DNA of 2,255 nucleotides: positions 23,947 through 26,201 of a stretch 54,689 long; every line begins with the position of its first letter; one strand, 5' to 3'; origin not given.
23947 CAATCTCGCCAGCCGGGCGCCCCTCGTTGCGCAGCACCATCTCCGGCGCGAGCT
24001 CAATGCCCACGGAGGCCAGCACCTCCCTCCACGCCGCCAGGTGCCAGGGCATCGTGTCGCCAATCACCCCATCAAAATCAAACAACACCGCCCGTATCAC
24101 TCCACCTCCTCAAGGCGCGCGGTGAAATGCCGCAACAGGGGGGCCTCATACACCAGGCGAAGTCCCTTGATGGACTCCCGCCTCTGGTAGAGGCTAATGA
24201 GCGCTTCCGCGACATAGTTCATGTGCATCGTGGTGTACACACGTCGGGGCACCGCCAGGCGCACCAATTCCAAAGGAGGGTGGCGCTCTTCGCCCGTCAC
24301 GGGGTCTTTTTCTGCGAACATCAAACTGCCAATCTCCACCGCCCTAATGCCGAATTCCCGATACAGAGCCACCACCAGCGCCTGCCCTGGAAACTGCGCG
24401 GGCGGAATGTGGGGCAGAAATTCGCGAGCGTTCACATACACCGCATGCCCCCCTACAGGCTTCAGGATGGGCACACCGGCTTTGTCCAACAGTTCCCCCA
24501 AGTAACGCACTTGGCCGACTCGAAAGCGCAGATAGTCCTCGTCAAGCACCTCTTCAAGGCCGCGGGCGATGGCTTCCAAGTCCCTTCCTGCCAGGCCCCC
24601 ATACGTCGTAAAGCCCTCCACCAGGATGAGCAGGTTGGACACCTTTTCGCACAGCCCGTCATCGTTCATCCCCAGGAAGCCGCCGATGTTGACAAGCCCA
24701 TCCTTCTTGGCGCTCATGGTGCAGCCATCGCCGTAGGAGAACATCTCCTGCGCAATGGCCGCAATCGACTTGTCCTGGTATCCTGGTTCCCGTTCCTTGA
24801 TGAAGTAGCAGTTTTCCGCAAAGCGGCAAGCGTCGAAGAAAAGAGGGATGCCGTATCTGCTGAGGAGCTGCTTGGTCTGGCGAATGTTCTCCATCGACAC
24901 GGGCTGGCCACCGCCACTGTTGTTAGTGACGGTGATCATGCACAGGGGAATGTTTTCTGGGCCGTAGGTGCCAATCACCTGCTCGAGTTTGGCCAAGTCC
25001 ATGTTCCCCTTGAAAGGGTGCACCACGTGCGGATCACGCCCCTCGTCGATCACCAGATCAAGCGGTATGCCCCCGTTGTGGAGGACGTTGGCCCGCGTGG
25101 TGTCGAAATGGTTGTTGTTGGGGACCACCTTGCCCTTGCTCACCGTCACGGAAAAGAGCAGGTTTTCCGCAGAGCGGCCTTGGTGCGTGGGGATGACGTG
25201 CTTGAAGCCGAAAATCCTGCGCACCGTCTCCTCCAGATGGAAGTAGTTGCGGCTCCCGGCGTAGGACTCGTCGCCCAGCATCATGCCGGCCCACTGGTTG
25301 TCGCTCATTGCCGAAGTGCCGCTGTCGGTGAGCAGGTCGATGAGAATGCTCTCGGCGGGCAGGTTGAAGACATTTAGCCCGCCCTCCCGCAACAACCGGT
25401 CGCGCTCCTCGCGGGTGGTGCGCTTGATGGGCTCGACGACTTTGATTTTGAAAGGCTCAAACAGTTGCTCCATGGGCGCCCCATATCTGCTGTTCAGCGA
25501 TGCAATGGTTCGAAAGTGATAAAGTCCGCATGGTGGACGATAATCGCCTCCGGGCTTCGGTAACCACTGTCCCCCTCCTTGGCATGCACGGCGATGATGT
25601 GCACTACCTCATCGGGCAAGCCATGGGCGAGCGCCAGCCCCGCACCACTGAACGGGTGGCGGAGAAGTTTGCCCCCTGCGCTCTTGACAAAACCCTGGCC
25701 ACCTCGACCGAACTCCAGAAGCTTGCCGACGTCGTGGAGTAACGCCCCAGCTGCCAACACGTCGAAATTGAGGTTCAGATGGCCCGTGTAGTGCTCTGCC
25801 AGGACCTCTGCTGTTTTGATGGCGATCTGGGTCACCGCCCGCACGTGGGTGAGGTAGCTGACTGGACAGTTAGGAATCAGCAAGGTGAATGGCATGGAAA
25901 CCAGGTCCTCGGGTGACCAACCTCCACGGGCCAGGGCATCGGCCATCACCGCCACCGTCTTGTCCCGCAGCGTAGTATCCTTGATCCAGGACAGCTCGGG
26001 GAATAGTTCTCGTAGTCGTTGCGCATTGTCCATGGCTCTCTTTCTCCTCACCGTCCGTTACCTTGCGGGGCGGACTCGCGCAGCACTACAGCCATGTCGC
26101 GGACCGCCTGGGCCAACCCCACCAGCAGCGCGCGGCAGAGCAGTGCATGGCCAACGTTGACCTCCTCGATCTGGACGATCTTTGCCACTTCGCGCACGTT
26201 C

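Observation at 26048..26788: PdxJ homologue with all three catalytic residues replaced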

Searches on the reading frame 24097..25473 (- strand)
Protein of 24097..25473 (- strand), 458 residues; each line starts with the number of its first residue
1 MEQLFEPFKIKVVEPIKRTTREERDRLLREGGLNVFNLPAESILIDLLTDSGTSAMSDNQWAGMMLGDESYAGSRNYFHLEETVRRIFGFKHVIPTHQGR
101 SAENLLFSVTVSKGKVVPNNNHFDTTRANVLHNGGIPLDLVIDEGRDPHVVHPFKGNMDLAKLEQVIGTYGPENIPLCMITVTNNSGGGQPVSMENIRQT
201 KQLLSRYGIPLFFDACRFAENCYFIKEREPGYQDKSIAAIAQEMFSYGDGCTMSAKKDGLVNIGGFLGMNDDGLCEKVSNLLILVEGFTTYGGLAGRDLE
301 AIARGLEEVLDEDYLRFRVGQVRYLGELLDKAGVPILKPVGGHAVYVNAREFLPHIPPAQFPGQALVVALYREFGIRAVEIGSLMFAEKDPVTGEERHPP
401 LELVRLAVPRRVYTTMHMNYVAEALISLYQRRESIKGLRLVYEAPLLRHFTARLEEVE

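Call 11: search_protein_families(library=pfam, proteins=[window:24097-25473:-], max_evalue=0.001)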
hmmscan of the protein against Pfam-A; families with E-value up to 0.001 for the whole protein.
window:24097-25473:- (458 aa): 1 family
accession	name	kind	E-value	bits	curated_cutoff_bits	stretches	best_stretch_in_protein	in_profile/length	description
PF01212.27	Beta_elim_lyase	-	3.9e-81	273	27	1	46-423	1-287/288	Beta-eliminating lyase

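Call 30: search_protein_families(library=ncbifam, proteins=[window:24097-25473:-], max_evalue=0.01)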
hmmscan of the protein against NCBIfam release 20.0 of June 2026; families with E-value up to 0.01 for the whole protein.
window:24097-25473:- (458 aa): 4 families
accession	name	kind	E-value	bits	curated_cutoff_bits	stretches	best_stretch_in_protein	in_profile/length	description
NF009709.0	PRK13238.1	subfamily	1.6e-213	709.7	285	1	1-457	4-461/463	tryptophanase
TIGR02618.1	tyr_phenol_ly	equivalog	1.7e-186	620.5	720.7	1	6-455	2-450/450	tyrosine phenol-lyase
NF053783.1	TphnTnaApg1401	equivalog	4.1e-186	619.4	750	1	6-456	7-456/457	tryptophanase TnaA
TIGR02617.1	tnaA_trp_ase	equivalog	2.4e-160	534.6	825.8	1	3-457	2-467/467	tryptophanase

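Call 32: search_solved_structures(query=window:24097-25473:-, max_evalue=1e-20)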
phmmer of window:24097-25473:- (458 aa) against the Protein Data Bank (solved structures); distinct sequences matched with E-value up to 1e-20: 21.
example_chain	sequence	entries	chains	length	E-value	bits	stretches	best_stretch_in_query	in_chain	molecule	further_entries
9j3u_A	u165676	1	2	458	1.6e-160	538.2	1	5-457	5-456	Tyrosine phenol-lyase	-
2ycp_A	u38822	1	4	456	1.1e-159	535.5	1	5-455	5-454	TYROSINE PHENOL-LYASE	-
1tpl_A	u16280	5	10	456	1.4e-158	531.8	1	5-455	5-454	TYROSINE PHENOL-LYASE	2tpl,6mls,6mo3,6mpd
6dur_A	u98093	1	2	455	1.8e-158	531.5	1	6-455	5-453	Tyrosine phenol-lyase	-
7tcs_A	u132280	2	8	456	1.9e-158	531.4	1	5-455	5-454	Tyrosine phenol-lyase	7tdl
6dvx_A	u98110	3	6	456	1.9e-158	531.4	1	5-455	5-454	Tyrosine phenol-lyase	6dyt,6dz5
2ez1_A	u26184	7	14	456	1.9e-158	531.4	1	5-455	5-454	Tyrosine phenol-lyase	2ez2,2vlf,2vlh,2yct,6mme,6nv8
6dxv_A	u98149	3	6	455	2.4e-158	531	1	6-455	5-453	Tyrosine phenol-lyase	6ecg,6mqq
2ycn_A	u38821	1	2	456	6.9e-158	529.5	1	5-455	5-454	TYROSINE PHENOL-LYASE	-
1c7g_A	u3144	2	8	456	8.4e-158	529.2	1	5-455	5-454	TYROSINE PHENOL-LYASE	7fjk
2yhk_A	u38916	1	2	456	2.5e-157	527.7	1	5-455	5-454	TYROSINE PHENOL-LYASE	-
8sbg_A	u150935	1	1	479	5.9e-157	526.5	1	5-456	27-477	Tryptophanase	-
8sij_A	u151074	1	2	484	3.2e-149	501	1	4-458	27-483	Tryptophanase 1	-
1ax4_A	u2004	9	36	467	2.4e-146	491.5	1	3-458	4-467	TRYPTOPHANASE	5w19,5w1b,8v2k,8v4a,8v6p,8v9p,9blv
9dy7_A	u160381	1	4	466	2.5e-146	491.4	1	3-458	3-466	Tryptophanase (with internal aldimine) | Tryptophanase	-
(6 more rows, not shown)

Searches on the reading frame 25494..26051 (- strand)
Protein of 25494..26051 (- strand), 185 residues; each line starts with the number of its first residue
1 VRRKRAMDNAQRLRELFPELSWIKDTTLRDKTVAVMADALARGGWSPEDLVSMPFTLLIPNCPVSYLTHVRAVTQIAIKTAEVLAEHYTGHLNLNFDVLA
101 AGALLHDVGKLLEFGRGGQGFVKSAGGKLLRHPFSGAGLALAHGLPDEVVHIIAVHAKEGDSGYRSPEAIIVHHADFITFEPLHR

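Call 11: search_protein_families(library=pfam, proteins=[window:25494-26051:-], max_evalue=0.001)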
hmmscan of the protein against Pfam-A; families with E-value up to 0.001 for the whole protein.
window:25494-26051:- (185 aa): 1 family
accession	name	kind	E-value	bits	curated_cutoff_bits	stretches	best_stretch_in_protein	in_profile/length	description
PF01966.28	HD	-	9e-11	42.5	22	1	66-176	1-111/116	HD domain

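Call 30: search_protein_families(library=ncbifam, proteins=[window:25494-26033:-], max_evalue=0.01)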
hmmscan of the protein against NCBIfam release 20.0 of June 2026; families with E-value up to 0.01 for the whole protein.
window:25494-26033:- (179 aa): 4 families
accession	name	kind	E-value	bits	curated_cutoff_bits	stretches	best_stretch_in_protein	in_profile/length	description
TIGR00277.1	HDIG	domain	3e-09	36.6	27.6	1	61-152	6-83/84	HDIG domain-containing metalloprotein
NF045665.1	NTPtran_DVU1551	equivalog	2.3e-06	26.9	315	1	58-105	216-260/359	DVU_1551 family NTP transferase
TIGR00295.1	TIGR00295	hypoth_equivalog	8.6e-05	22.3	172.35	1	55-125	9-72/164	TIGR00295 family protein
NF009343.0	PRK12703.1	equivalog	0.0029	16.5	434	1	61-105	189-225/339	tRNA (cytidine(56)-2'-O)-methyltransferase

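Call 31: search_solved_structures(query=window:25494-26033:-, max_evalue=1, show_alignments=2)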
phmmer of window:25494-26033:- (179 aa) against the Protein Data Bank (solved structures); distinct sequences matched with E-value up to 1: 5.
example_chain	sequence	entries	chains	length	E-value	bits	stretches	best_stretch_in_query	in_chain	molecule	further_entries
2ec6_C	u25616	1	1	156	0.22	14.4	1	106-150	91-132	Myosin essential light chain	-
3pn7_C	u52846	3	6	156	0.25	14.1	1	107-150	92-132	Myosin essential light chain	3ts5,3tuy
2os8_C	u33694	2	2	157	0.26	14.1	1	107-150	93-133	Myosin essential light chain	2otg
5ltv_A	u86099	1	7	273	0.39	13.5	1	104-155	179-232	Chemotactic transducer PctC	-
9h3f_A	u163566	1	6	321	0.69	12.7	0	75-126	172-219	3'-5' exoribonuclease YhaM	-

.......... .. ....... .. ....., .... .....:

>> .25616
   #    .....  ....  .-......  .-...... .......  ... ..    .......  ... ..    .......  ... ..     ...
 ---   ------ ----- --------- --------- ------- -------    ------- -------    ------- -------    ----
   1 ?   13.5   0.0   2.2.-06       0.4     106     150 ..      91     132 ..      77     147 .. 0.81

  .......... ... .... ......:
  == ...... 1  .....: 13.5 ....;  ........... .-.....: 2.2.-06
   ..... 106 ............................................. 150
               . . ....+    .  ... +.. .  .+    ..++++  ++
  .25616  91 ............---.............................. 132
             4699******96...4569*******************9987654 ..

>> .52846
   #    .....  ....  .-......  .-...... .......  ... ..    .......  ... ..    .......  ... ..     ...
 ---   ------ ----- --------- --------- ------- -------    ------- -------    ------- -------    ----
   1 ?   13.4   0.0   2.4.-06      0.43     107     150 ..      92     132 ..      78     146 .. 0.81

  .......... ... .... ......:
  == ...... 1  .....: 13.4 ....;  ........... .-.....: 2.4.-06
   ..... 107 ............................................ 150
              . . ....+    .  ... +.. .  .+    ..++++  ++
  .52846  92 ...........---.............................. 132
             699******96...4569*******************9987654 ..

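Call 65: find_related_loci(query=A2, collection=metagenome_contigs, flank=4000)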
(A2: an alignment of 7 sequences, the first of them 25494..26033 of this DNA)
Query A2 (179 aa) in metagenome_contigs; peptide patterns used: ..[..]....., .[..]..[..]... (x = any residue, [..] = any of these).
600 stretches matched a pattern (row limit reached: there are more); 430 encode a relative of the query (tblastn E <= 1e-3); the best 80 are kept; 80 distinct loci.
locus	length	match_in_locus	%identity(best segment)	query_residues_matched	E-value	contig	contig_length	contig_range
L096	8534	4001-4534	76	1-177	2e-87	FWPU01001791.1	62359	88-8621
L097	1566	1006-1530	62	5-179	3e-76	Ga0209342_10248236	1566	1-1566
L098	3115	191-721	59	1-177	7e-71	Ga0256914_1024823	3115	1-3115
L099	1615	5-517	62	9-179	5e-73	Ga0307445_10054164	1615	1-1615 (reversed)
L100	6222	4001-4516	62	6-177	3e-70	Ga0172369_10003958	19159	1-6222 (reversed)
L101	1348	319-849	57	1-177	6e-72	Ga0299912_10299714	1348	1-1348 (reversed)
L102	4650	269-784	59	6-177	1e-67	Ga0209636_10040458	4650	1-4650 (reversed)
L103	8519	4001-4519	64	6-179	5e-68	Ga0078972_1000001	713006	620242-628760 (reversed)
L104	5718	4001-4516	59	6-177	1e-67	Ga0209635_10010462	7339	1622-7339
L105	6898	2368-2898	57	1-177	1e-67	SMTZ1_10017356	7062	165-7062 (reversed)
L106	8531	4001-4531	60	1-177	3e-67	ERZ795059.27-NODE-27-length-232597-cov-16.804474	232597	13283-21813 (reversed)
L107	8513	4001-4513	57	7-177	9e-66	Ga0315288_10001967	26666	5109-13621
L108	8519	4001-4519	58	5-177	3e-67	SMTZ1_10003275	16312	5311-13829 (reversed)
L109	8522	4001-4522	59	5-178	2e-66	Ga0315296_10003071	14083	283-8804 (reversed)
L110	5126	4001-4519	59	5-177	2e-66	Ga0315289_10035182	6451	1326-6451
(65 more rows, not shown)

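Call 70: search_protein_families(library=pfam, proteins=[L110:3263-3937:+, L103:3256-3954:+], max_evalue=0.01)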
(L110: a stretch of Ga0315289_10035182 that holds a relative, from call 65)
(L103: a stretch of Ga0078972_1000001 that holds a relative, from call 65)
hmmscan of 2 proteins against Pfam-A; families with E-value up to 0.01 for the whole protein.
L110:3263-3937:+ (224 aa): 1 family
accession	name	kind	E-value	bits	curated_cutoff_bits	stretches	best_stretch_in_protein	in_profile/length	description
PF03740.19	PdxJ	-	1e-12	48.1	24.5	1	117-221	130-234/234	Pyridoxal phosphate biosynthesis protein PdxJ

L103:3256-3954:+ (233 aa): 1 family
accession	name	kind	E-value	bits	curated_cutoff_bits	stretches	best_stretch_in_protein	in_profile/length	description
PF03740.19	PdxJ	-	2.8e-68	230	24.5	1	3-232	1-233/234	Pyridoxal phosphate biosynthesis protein PdxJ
